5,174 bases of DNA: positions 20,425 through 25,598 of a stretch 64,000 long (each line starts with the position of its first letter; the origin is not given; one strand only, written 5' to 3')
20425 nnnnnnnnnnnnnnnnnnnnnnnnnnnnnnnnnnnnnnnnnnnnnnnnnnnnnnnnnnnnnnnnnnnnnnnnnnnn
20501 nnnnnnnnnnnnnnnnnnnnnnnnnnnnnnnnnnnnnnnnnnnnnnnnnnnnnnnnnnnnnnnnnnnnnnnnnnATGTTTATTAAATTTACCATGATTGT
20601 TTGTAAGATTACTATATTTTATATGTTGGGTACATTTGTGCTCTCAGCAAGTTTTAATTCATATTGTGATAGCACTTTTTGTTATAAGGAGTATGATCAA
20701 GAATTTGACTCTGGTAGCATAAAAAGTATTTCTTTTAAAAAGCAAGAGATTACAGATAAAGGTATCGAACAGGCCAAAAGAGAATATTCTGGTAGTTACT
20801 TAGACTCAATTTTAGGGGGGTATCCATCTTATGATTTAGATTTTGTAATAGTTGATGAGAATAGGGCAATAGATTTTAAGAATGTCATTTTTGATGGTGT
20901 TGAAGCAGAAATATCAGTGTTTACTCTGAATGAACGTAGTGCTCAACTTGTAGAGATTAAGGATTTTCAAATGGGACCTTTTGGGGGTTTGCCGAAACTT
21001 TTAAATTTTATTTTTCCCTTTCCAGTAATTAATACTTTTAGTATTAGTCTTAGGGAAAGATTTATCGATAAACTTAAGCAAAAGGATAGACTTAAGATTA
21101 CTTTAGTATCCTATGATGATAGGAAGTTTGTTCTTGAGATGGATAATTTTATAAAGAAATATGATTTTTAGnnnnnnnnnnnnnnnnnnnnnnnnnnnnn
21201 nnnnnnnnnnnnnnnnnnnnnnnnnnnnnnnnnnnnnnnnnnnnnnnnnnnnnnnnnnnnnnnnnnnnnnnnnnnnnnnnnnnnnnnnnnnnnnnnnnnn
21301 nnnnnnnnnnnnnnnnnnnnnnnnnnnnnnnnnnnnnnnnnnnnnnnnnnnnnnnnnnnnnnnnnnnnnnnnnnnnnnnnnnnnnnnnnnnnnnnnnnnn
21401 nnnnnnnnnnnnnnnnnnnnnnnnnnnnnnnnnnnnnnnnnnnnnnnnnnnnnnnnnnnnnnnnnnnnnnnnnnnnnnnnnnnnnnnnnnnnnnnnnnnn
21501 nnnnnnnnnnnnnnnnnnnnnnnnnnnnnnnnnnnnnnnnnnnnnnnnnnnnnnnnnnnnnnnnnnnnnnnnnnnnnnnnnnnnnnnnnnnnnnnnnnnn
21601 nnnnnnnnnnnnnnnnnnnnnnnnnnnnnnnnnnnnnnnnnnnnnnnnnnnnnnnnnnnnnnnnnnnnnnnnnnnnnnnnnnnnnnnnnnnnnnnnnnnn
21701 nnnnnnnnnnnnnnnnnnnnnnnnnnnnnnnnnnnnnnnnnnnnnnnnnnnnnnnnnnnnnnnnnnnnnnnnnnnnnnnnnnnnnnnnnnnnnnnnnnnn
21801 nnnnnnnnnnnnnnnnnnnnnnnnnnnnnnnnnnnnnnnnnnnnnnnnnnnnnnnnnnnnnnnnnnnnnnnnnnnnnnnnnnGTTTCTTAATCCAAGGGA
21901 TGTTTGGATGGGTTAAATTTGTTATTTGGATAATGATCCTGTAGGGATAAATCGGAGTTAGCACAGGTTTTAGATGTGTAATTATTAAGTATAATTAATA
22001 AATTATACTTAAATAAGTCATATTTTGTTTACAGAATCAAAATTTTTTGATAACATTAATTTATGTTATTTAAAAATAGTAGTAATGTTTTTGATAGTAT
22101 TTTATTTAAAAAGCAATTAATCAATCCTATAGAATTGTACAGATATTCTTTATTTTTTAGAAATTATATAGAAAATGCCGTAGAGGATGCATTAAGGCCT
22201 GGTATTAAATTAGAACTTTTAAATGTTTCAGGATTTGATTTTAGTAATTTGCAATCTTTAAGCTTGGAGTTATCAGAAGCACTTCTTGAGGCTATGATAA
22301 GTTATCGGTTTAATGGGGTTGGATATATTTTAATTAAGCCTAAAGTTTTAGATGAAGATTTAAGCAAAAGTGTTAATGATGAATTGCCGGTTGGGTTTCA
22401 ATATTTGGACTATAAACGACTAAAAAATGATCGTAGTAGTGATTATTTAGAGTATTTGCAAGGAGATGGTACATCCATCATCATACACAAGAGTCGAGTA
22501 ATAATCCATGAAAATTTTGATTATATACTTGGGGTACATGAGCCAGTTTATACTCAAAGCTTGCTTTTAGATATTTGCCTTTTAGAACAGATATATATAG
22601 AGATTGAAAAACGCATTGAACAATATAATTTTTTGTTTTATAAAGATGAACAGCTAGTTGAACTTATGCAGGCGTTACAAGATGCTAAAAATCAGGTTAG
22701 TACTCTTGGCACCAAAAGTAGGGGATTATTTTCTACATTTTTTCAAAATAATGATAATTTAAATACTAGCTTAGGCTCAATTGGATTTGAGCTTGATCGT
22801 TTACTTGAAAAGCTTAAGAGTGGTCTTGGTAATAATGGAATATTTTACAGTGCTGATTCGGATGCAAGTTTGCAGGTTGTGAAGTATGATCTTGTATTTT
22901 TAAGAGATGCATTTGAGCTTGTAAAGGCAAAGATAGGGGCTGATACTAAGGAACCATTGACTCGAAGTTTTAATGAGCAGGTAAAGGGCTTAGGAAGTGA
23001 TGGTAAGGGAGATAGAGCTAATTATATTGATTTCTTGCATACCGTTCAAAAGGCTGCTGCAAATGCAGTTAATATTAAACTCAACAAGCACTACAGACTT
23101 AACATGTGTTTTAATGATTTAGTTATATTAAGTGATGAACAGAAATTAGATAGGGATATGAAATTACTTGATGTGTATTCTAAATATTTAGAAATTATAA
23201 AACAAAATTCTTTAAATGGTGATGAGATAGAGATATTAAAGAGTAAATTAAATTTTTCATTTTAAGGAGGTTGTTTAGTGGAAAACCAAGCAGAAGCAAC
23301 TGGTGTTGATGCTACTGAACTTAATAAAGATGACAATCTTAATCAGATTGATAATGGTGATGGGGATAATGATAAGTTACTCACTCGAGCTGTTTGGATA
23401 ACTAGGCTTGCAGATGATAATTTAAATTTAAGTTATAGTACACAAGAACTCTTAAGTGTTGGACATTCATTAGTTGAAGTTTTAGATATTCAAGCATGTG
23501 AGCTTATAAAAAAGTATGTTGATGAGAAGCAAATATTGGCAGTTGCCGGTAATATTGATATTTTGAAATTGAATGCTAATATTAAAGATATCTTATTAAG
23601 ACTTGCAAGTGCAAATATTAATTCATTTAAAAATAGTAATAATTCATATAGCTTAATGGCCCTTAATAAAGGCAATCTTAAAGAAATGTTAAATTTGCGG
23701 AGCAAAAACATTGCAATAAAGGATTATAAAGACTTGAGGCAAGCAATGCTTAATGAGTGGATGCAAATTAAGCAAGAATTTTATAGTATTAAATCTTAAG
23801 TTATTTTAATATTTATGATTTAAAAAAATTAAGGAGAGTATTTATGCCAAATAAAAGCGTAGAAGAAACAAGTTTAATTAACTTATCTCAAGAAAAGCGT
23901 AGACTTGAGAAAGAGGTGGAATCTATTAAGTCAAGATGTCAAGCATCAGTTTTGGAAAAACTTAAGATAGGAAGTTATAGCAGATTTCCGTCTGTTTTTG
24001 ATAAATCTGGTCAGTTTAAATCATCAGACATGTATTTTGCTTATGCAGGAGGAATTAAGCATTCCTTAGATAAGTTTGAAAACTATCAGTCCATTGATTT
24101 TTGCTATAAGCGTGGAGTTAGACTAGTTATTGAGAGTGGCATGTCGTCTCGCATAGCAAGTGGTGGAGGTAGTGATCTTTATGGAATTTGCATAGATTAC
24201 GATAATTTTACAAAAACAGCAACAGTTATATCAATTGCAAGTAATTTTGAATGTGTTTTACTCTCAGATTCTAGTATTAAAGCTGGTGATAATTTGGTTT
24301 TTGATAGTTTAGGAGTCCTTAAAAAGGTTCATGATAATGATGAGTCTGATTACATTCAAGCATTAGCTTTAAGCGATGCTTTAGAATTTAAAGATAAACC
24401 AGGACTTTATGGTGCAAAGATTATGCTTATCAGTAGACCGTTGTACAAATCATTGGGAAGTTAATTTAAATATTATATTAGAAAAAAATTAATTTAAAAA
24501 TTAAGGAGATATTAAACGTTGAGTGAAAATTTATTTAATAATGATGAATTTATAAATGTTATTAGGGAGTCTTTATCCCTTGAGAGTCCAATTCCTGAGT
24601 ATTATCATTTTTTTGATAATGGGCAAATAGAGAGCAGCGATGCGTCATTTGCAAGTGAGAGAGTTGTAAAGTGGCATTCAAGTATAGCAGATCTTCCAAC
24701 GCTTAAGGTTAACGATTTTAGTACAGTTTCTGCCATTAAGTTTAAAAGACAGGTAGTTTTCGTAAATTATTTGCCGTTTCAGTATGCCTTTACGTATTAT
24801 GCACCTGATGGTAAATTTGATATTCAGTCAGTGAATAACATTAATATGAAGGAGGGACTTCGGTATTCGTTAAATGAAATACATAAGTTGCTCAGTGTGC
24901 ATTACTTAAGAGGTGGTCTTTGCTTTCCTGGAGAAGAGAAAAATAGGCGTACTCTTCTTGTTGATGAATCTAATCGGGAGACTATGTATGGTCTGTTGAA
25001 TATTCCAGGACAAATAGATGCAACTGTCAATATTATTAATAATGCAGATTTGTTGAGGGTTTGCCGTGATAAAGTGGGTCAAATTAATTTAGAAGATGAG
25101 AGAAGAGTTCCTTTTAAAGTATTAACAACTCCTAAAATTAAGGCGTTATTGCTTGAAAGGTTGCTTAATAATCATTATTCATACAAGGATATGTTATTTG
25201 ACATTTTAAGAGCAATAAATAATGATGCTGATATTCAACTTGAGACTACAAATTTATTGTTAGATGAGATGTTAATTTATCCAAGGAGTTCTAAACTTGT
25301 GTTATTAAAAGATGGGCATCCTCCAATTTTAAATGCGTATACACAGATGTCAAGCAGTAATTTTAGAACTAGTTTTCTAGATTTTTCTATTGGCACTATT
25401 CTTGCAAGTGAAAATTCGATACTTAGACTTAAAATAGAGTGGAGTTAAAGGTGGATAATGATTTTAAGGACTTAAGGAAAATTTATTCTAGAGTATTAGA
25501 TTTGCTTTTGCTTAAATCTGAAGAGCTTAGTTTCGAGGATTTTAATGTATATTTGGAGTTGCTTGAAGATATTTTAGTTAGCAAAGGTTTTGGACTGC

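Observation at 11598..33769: Prophage remnant split in two: terS-terL at 11.6-13.5 kb and a 16-gene late operon at 22.0-33.8 kb, with ~8.5 kb of surface-protein cargo inserted between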

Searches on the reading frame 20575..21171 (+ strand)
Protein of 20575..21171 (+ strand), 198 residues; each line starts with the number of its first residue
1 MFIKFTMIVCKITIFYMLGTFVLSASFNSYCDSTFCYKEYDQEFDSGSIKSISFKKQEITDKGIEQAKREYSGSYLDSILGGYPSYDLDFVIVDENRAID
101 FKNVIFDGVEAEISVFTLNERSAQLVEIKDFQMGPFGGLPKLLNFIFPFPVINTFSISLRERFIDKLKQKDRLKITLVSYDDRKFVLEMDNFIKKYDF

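Call 6: search_protein_families(library=pfam, proteins=[window:20575-21171:+], max_evalue=0.01)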
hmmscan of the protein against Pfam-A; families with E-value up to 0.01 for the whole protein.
window:20575-21171:+ (198 aa): 1 family
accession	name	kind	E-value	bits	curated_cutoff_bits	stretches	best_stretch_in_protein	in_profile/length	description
PF17044.10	BPTA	-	1.6e-29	103.6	27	1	31-198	24-196/196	Borrelial persistence in ticks protein A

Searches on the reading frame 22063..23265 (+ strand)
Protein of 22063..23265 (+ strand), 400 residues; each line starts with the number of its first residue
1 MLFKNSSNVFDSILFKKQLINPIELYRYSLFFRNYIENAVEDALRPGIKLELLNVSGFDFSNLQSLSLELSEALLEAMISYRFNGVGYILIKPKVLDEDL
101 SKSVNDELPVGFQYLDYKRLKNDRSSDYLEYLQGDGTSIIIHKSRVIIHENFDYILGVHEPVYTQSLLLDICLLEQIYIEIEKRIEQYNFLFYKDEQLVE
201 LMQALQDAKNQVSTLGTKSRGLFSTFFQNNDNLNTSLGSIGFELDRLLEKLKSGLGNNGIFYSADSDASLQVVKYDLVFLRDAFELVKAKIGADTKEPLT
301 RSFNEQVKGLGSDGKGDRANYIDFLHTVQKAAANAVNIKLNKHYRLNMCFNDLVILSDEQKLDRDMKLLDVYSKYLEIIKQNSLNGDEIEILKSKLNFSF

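Call 4: search_protein_families(library=pfam, proteins=[window:22063-23265:+], max_evalue=0.01)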
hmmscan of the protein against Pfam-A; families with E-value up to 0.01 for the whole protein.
window:22063-23265:+ (400 aa): 1 family
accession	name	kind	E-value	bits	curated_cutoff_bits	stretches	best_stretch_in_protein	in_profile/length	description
PF06381.16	Phage_portal_3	-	7.4e-47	160.2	33.8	1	23-373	4-356/357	Phage portal protein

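Call 41: search_dna_similar(query=window:22063-23262:+, collection=plasmids, mode=protein, rows=spread, max_rows=40)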
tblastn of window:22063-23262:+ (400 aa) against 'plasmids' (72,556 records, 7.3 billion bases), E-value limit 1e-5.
Records with a match: 452; places in all: 518; records where one place covers at least 80% of the query: 426.
Best place of each record, by identity: 95-99% 12; 60-80% 23; <60% 417.
By first word of the organism name: Borreliella 226; Borrelia 225; Candidatus 1.
By predicted mobility (MOB-suite, as given by PLSDB): non-mobilizable 452.
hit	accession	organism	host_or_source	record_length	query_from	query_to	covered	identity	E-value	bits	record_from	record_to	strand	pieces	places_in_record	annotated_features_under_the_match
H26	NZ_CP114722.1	Borrelia miyamotoi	Ixodes ricinus,Ixodes ricinus larvae ...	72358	1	400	100%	97.8%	0e+0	751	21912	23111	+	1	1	phage portal protein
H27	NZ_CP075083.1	Borrelia coriaceae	Ornithodoros coriaceus,tick tissue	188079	1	400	100%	77.5%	0e+0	599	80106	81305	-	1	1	phage portal protein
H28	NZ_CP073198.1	Borrelia turicatae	Homo sapiens,blood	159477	1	400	100%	76.3%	0e+0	587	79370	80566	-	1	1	phage portal protein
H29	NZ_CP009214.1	Borreliella afzelii Tom3107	whole organism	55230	1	398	100%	59.9%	4e-139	445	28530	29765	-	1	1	phage portal protein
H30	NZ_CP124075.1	Borreliella californiensis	Bacterial isolate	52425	1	398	100%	59.4%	3e-133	428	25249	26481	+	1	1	phage portal protein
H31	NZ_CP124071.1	Borreliella carolinensis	Bacterial isolate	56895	1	397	99%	59.0%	6e-132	424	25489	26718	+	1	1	phage portal protein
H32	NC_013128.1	Borreliella burgdorferi 297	-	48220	1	398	100%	58.6%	4e-133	427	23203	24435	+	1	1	DUF1073 domain-containing protein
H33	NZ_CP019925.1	Borreliella burgdorferi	Homo sapiens,human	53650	1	398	100%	58.6%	5e-133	427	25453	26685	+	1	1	DUF1073 domain-containing protein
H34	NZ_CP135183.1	Borreliella sinica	Bacterial isolate,Niviventer ...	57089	1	398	100%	58.6%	1e-130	421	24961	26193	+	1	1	phage portal protein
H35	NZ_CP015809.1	Borreliella mayonii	Homo sapiens,blood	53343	1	398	94%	58.2%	1e-115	433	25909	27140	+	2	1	none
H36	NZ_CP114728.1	Borrelia miyamotoi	Ixodes ricinus,Ixodes ricinus larvae ...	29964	3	398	99%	51.4%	9e-108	355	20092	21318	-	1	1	phage portal protein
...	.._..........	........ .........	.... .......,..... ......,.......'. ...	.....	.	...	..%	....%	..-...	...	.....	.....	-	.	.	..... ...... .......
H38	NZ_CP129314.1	Borrelia turicatae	Ornithdoros turicata,whole ...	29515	13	398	97%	52.0%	1e-108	357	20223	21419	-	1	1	phage portal protein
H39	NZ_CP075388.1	Borrelia puertoricensis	Alectorobius puertoricensis,whole ...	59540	10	396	97%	51.6%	1e-111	366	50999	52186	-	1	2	phage portal protein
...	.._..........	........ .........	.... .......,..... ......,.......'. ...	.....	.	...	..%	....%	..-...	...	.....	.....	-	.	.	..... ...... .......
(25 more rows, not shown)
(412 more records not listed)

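Call 47: search_solved_structures(query=window:22063-23262:+, max_evalue=1)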
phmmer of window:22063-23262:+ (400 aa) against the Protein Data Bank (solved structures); distinct sequences matched with E-value up to 1: 4.
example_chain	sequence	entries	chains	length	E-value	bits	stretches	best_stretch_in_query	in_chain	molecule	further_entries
8pho_A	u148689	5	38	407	9.4e-113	380.3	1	20-400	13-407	Phage portal protein | Portal protein | Putative phage portal protein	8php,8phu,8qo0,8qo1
8db3_A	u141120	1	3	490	0.073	15.5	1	220-301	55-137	Circadian clock protein KaiC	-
8dba_A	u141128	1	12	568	0.094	15.1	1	220-301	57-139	Circadian clock protein KaiC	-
8fwi_A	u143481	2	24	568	0.094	15.1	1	220-301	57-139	Circadian clock protein KaiC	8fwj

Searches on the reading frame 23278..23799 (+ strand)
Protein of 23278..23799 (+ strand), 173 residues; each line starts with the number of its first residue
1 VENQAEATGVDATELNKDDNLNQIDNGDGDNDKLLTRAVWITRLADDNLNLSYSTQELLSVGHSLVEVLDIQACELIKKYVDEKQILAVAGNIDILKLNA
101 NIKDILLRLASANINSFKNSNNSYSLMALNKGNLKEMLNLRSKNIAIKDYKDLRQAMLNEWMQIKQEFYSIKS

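Call 4: search_protein_families(library=pfam, proteins=[window:23278-23799:+], max_evalue=0.01)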
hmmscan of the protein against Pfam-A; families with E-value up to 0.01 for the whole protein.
window:23278-23799:+ (173 aa): 2 families
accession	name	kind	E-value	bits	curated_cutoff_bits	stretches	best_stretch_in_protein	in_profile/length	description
PF07094.16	DUF1357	-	2e-10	41.6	22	1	40-170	85-219/223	Protein of unknown function (DUF1357)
PF17535.7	DUF5454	-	0.0023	17.8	25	1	82-143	155-216/221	Family of unknown function (DUF5454)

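Call 10: search_protein_families(library=phrogs, proteins=[window:23278-23799:+], max_evalue=0.01)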
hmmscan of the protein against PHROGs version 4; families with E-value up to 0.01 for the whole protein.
window:23278-23799:+ (173 aa): 0 families

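Call 46: search_solved_structures(query=window:23278-23796:+, max_evalue=1)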
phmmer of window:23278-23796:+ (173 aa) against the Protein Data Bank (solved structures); distinct sequences matched with E-value up to 1: 3.
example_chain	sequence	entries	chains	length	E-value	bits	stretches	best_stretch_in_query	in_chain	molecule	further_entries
8php_B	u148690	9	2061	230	1.5e-10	44.5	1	40-170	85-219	Scaffold protein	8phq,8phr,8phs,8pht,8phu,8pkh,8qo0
3ah5_A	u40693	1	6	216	0.047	16.9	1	82-159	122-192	Thymidylate synthase thyX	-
3n3y_A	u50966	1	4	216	0.049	16.8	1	82-159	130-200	Thymidylate synthase thyX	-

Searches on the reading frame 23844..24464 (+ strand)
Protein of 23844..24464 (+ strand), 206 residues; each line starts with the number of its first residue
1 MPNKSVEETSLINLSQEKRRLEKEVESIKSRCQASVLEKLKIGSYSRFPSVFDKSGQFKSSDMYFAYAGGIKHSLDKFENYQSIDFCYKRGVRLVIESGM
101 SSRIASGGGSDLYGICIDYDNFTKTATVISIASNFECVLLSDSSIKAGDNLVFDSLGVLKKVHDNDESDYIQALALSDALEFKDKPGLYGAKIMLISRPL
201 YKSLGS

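Call 4: search_protein_families(library=pfam, proteins=[window:23844-24464:+], max_evalue=0.01)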
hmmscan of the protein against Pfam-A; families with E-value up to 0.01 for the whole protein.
window:23844-24464:+ (206 aa): 1 family
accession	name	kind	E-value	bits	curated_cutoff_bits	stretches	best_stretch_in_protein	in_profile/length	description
PF02989.19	DUF228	-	3.5e-44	151.2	25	1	20-195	6-174/182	Lyme disease proteins of unknown function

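Call 10: search_protein_families(library=phrogs, proteins=[window:23844-24464:+], max_evalue=0.01)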
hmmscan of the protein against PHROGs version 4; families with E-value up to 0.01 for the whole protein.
window:23844-24464:+ (206 aa): 0 families

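Call 45: search_solved_structures(query=window:23844-24461:+, max_evalue=1)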
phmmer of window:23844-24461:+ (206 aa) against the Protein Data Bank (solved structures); distinct sequences matched with E-value up to 1: 3.
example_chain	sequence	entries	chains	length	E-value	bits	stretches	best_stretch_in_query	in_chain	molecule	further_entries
8phq_AO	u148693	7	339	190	8.7e-27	97.5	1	37-186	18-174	Decorator protein P05 | DUF228 domain-containing protein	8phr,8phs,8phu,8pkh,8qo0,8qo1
8phq_AD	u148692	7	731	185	8.8e-20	74.6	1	51-181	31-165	Decorator protein P03 | Decoration protein P03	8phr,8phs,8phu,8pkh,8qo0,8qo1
8phs_AM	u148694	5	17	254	9.5e-14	54.9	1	50-181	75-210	Decorator protein P04 | Decoration protein P04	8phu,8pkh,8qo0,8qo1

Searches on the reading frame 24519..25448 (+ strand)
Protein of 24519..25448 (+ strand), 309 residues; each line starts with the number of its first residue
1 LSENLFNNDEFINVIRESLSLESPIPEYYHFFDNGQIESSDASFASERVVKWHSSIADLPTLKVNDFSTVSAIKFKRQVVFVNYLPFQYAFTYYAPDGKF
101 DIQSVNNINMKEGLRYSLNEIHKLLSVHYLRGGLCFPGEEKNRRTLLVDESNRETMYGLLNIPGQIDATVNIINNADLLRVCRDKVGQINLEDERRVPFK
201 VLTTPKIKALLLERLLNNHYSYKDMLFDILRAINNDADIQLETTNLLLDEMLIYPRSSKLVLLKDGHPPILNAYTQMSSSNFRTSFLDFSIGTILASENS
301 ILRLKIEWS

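Call 4: search_protein_families(library=pfam, proteins=[window:24519-25448:+], max_evalue=0.01)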
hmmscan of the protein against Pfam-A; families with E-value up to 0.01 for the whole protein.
window:24519-25448:+ (309 aa): 0 families

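Call 10: search_protein_families(library=phrogs, proteins=[window:24519-25448:+], max_evalue=0.01)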
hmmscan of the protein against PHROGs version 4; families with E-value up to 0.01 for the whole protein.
window:24519-25448:+ (309 aa): 0 families

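Call 40: find_homologous_proteins(query=window:24519-25445:+, max_evalue=0.001)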
Query window:24519-25445:+ (309 aa): 23 proteins with E <= 0.001 among 2184 candidates.
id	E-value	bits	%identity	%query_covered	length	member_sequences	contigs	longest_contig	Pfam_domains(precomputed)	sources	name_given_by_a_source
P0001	5.0e-195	665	97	100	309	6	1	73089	-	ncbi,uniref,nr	ncbi:hypothetical protein CDQ96_04465 (plasmid) [Borrelia miyamotoi]|uniref:hypothetical protein n=1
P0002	1.8e-175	600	88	99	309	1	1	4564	-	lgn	-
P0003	4.7e-164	563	80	100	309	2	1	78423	-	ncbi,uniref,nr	ncbi:hypothetical protein CR532_04645 (plasmid) [Candidatus Borreliella tachyglossi]|uniref:Uncharac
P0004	1.2e-163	562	81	100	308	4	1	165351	-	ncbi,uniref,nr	ncbi:Putative cytosolic protein (plasmid) [Borrelia hermsii YBT]|uniref:hypothetical protein n=1 Tax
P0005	3.0e-163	560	81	100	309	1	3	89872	-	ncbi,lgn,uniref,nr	ncbi:hypothetical protein baBA2_000957 (plasmid) [Borrelia anserina]|uniref:Cytosolic protein n=2 Ta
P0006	2.4e-160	551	79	100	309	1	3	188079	-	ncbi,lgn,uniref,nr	ncbi:hypothetical protein bcCo53_001185 (plasmid) [Borrelia coriaceae]|uniref:Putative cytosolic pro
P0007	2.4e-158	544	78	100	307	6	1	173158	-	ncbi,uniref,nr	ncbi:hypothetical protein [Borrelia crocidurae]|uniref:Uncharacterized protein n=1 Tax=Borrelia croc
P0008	7.6e-158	543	76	100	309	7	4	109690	-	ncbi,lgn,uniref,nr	ncbi:hypothetical protein bpuCAU1_001257 (plasmid) [Borrelia puertoricensis]|uniref:hypothetical pro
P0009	1.6e-157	542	77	100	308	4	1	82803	-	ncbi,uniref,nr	ncbi:hypothetical protein [Borrelia sp. RT1S]|uniref:hypothetical protein n=1 Tax=Borrelia sp. RT1S 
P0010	1.2e-154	532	78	100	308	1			-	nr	nr:hypothetical protein LKV13_04895 [Borrelia sp. BU AG58]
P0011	3.3e-153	527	77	100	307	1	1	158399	-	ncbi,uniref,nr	ncbi:hypothetical protein [Borrelia persica]|uniref:hypothetical protein n=1 Tax=Borrelia persica Ta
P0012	1.6e-133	463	68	99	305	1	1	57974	-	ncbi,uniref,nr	ncbi:hypothetical protein [Borreliella japonica]|uniref:hypothetical protein n=1 Tax=Borreliella jap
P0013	7.2e-133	461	68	99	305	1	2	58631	-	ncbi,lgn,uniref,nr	ncbi:hypothetical protein SAMN02983004_00884 [Borreliella japonica]|uniref:Uncharacterized protein n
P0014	4.3e-131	455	67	99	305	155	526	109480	-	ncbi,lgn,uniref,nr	ncbi:hypothetical protein LRB59_04160 [Borreliella burgdorferi]|uniref:Uncharacterized protein n=2 T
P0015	9.4e-131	454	67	99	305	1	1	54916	-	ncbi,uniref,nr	ncbi:hypothetical protein LRB67_04180 [Borreliella bissettiae]|uniref:hypothetical protein n=1 Tax=B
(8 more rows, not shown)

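Call 44: search_solved_structures(query=A1, max_evalue=10)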
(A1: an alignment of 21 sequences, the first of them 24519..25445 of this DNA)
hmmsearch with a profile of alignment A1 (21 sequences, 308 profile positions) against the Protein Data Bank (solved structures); distinct sequences matched with E-value up to 10: 2.
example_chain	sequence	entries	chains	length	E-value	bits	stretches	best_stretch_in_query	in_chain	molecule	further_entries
8phq_AA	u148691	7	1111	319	2.6e-41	145.1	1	6-306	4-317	Major capsid protein | Cytosolic protein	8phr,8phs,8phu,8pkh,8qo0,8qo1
6h2d_P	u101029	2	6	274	1.4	11.2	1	148-214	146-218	AhlC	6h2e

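Call 56: predict_structure(alignment_id=A1)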
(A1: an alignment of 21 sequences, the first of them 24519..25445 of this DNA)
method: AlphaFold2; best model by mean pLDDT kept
length: 309 residues; sequences in the alignment: 21
mean_pLDDT: 46.8   pTM: 0.44
mean pLDDT of the five models: 46.8, 45.0, 44.6, 41.5, 40.2
residues with pLDDT >= 90: 3; 70-90: 85; 50-70: 21; < 50: 200
segments of 3 or more residues with pLDDT < 50: 1-161, 258-296
pLDDT, mean of each block of 10 residues (from residue 1): 30 37 26 23 21 23 21 23 27 29 34 43 34 27 31 34 70 86 85 67 83 82 89 80 70 64 31 25 25 46 85
secondary structure, 60 per line:
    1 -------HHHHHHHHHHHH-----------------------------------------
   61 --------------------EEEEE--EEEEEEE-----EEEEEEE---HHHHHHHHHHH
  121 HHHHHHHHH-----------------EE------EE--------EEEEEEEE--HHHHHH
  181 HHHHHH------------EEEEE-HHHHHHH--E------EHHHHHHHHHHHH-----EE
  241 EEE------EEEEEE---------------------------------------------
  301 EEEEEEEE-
elements in order: H8-19 E81-85 E88-94 E100-106 H110-129 E165-172 H175-186 E199-203 H205-211 H222-233 E239-243 E250-255 E301-308
